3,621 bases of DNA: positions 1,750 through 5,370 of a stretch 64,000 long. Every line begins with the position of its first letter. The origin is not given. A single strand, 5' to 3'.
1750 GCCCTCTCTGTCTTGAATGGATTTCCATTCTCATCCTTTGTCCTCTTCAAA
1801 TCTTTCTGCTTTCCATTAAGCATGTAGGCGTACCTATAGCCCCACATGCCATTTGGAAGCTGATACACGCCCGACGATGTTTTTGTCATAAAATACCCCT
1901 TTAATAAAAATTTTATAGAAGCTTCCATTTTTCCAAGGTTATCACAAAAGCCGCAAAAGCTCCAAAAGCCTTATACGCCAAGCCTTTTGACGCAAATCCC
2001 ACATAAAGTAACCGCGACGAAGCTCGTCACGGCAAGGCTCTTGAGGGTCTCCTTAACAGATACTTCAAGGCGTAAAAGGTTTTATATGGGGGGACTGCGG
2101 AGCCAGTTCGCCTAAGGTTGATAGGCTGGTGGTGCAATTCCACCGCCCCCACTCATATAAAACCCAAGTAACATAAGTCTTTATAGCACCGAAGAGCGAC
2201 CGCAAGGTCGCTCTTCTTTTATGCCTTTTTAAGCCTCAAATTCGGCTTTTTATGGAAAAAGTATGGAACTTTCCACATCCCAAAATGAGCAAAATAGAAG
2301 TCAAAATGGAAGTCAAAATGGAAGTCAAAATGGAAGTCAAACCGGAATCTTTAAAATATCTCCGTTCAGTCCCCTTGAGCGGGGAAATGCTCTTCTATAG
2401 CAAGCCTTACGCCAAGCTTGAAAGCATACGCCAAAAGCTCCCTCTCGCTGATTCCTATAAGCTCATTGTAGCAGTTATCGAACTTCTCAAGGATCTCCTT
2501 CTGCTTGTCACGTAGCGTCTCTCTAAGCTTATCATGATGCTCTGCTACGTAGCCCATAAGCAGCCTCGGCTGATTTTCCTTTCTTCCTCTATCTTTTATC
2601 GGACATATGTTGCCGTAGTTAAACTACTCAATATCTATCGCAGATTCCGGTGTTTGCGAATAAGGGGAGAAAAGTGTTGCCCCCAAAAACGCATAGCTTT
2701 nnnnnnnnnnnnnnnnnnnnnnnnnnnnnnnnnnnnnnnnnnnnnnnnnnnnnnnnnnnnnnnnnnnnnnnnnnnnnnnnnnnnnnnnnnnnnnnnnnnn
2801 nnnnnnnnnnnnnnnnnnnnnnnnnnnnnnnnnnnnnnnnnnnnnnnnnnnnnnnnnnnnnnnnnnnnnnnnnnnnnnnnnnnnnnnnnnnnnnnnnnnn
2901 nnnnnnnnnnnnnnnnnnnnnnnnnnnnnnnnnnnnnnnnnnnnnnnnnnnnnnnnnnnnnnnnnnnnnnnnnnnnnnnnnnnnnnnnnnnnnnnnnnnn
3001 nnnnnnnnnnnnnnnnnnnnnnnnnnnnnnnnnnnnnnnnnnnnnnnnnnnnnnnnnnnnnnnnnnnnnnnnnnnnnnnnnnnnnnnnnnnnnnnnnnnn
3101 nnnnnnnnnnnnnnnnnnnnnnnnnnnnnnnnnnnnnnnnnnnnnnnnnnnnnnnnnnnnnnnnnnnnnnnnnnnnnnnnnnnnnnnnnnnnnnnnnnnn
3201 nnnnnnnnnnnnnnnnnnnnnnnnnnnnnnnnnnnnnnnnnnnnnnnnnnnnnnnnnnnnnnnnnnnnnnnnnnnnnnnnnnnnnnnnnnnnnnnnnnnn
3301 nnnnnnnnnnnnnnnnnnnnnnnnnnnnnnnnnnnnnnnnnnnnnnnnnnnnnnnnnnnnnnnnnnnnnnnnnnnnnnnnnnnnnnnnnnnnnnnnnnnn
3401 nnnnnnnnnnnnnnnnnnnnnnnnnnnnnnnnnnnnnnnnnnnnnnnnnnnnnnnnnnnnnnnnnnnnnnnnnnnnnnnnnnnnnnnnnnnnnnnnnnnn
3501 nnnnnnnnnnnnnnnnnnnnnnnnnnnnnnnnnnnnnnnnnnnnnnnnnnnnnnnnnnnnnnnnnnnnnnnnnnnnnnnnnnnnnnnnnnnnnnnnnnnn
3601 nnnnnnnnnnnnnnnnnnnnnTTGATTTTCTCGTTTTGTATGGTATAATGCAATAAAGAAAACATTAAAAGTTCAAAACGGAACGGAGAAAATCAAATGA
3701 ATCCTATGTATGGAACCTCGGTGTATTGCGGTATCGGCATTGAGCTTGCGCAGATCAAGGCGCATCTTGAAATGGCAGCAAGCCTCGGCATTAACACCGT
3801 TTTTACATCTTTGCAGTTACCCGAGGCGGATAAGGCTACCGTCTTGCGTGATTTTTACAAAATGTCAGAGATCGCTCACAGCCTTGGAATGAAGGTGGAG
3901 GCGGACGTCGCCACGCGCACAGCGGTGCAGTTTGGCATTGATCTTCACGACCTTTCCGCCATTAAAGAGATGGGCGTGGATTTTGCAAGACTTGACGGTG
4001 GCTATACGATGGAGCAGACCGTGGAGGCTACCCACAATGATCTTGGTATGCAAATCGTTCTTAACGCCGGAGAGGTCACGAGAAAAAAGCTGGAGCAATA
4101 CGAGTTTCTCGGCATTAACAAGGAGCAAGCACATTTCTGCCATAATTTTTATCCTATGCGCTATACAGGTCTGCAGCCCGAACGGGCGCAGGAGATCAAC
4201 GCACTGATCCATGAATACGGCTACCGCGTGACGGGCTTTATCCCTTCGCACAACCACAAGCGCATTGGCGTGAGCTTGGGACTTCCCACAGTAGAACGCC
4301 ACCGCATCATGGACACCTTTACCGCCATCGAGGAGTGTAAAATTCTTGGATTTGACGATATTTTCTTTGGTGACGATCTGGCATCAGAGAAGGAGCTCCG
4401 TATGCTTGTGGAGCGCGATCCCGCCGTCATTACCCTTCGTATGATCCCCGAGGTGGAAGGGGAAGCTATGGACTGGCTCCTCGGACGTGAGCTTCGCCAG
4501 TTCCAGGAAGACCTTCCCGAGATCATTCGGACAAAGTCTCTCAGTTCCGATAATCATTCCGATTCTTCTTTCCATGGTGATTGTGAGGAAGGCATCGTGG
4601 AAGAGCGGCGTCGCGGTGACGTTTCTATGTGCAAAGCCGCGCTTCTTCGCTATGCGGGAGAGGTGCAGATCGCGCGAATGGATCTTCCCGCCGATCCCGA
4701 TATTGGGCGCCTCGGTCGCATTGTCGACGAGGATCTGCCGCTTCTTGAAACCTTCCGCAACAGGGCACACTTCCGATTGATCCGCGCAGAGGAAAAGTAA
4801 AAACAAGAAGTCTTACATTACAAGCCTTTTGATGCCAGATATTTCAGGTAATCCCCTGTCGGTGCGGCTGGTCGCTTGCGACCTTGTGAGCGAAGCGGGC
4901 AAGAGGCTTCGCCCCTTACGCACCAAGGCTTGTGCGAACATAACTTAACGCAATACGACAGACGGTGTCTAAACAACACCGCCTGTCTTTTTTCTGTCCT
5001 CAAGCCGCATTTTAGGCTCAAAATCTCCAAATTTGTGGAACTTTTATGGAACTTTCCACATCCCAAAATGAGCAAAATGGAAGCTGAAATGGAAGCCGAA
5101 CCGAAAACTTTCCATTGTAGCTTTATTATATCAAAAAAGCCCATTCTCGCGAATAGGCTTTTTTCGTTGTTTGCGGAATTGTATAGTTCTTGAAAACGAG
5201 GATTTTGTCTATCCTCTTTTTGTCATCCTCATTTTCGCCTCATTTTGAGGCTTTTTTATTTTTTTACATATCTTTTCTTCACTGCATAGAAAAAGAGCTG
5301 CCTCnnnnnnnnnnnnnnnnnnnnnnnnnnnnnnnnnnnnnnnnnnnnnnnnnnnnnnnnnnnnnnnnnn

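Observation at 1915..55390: One modular repeat family caps the 3' end of nearly every plus-strand unit, so the region looks like an array of accreted regulator+CAZyme cassettes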

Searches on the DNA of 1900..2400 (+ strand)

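Call 40: search_rna_families(source=window, start=1900, end=2400, threshold=evalue, max_evalue=1)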
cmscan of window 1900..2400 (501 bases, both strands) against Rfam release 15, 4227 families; matches with E-value up to 1: 3.
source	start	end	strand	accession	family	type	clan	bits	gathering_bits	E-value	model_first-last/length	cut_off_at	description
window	2183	2253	+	RF01808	MicX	Gene; sRNA;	-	24.7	75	0.002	1-194/194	no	MicX Vibrio cholerae sRNA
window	2155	2228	-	RF01808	MicX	Gene; sRNA;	-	22.3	75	0.0085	1-194/194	no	MicX Vibrio cholerae sRNA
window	2364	2397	-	RF01323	CRISPR-DR10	Gene; CRISPR;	-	18.7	39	0.16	1-37/37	no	CRISPR RNA direct repeat element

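Call 77: search_dna_similar(query=window:1900-2350:+, collection=plasmids, mode=distant, max_rows=10)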
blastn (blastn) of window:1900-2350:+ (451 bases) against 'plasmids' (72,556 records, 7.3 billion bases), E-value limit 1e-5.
Records with a match: 1; places in all: 1; records where one place covers at least 80% of the query: 0.
Best place of each record, by identity: 80-90% 1.
By first word of the organism name: Vescimonas 1.
By predicted mobility (MOB-suite, as given by PLSDB): non-mobilizable 1.
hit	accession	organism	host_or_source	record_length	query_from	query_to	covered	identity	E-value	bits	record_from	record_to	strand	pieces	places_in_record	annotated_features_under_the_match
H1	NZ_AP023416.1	Vescimonas fastidiosa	Homo sapiens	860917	113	169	13%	82.5%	5e-6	59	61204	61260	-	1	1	NADH peroxidase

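Call 78: get_annotated_region(hit=H1, flank=15000)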
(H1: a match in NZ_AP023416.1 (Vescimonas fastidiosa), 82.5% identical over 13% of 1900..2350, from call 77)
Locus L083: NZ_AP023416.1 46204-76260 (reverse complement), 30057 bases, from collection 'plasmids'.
description: Vescimonas fastidiosa strain MM35 plasmid pMM35_01
organism: Vescimonas fastidiosa (NCBI taxid 2714353)
taxonomy: Bacteria; Bacillota; Clostridia; Eubacteriales; Oscillospiraceae; Vescimonas; Vescimonas fastidiosa
host: -; source: Homo sapiens; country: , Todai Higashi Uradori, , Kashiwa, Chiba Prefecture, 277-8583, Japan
typing (MOB-suite, as given by PLSDB): non-mobilizable
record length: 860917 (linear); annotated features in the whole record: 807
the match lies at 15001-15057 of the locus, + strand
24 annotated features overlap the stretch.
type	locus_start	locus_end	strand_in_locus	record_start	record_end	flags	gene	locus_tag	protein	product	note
CDS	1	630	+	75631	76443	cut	-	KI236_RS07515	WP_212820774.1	histidinol-phosphatase HisJ family protein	GO:0000105 - histidine biosynthetic process [Evidence IEA]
CDS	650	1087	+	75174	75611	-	rpiB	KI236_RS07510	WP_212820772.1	ribose 5-phosphate isomerase B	GO:0009052 - pentose-phosphate shunt, non-oxidative branch [Evidence IEA]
CDS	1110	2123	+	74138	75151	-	-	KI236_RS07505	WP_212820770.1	putative glycoside hydrolase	-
CDS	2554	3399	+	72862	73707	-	-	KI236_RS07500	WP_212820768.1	radical SAM/SPASM domain-containing protein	-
CDS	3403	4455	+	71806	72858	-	mutY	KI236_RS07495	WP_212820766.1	A/G-specific adenine glycosylase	GO:0006310 - DNA recombination [Evidence IEA]; GO:0006281 - DNA repair [Evidence IEA]; GO:0006260 - DNA replication ...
CDS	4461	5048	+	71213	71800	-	-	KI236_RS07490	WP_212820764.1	thymidine kinase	-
CDS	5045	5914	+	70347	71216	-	-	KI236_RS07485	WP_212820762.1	4Fe-4S cluster-binding domain-containing protein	-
CDS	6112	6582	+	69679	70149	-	-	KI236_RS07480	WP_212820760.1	hypothetical protein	-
CDS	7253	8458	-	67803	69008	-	hemW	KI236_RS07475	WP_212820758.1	radical SAM family heme chaperone HemW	GO:0006779 - porphyrin-containing compound biosynthetic process [Evidence IEA]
CDS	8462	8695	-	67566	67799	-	-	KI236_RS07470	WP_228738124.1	4Fe-4S dicluster domain-containing protein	-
CDS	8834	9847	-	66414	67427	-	-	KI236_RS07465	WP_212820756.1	SDR family NAD(P)-dependent oxidoreductase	-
CDS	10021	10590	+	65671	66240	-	-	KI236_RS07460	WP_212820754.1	TetR/AcrR family transcriptional regulator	-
CDS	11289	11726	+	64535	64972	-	spoVAC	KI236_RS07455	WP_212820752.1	stage V sporulation protein AC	GO:0030436 - asexual sporulation [Evidence IEA]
CDS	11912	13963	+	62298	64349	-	-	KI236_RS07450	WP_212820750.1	elongation factor G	-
CDS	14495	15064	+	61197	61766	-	-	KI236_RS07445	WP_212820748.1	NADH peroxidase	-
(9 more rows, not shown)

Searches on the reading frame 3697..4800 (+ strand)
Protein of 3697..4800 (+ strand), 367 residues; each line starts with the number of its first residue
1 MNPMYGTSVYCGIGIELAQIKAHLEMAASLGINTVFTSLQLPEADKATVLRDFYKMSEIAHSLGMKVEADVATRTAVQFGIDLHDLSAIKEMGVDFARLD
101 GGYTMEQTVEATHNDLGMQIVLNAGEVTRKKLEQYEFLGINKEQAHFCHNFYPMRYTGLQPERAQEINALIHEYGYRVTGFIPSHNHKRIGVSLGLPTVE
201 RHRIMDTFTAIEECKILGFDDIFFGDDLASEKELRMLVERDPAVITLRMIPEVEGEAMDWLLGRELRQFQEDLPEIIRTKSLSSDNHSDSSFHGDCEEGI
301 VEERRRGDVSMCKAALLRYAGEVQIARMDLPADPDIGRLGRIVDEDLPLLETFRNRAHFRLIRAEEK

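Call 11: search_protein_families(library=pfam, proteins=[window:3697-4800:+])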
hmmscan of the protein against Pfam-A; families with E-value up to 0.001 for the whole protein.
window:3697-4800:+ (367 aa): 2 families
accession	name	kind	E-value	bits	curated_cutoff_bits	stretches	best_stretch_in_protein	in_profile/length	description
PF19200.6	MupG_N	-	4.3e-60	203.6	24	1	6-237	2-235/237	6-phospho-N-acetylmuramidase, N-terminal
PF05913.16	MupG_C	-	3.4e-10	40.6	24.4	1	302-361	54-115/116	6-phospho-N-acetylmuramidase, C-terminal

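Call 14: find_encoding_contigs(protein=window:3697-4800:+, flank=10000, max_places=10)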
Protein window:3697-4800:+ (367 aa): no gene with exactly this product is on record in the collection.

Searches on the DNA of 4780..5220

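Call 41: search_rna_families(source=window, start=4780, end=5220, threshold=evalue, max_evalue=1)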
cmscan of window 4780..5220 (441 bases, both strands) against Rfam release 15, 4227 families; matches with E-value up to 1: 8.
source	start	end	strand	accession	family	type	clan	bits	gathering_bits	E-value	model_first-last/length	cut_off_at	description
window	5133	5220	-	RF04180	BTnc231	Gene; sRNA;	-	24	80.4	0.0077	31-154/154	5'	Bacteroides sRNA BTnc231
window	4950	5027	-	RF02074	STnc240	Gene; sRNA;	-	21.8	55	0.79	1-77/77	no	Enterobacterial sRNA STnc240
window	5058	5164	+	RF04180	BTnc231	Gene; sRNA;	-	21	80.4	0.044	1-154/154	no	Bacteroides sRNA BTnc231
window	5130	5186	-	RF00506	Thr_leader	Cis-reg; leader;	-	19.2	55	0.33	1-118/118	no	Threonine operon leader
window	4956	5009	-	RF01625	ceN28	Gene; snRNA; snoRNA; CD-box;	-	17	70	0.72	1-88/88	no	Caenorhabditis snoRNA ceN28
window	4871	4933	-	RF02937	Clostridiales-2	Gene; sRNA;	-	16.9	58.6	0.24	1-82/82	no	Clostridiales-2 RNA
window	4957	4987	-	RF00130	mir-192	Gene; miRNA;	-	16.5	54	0.53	23-53/76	no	mir-192/215 microRNA precursor family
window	5074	5197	-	RF02653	StyR-143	Gene; sRNA;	-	15.4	176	0.98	1-144/144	no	Salmonella enterica Typhi npcRNA 143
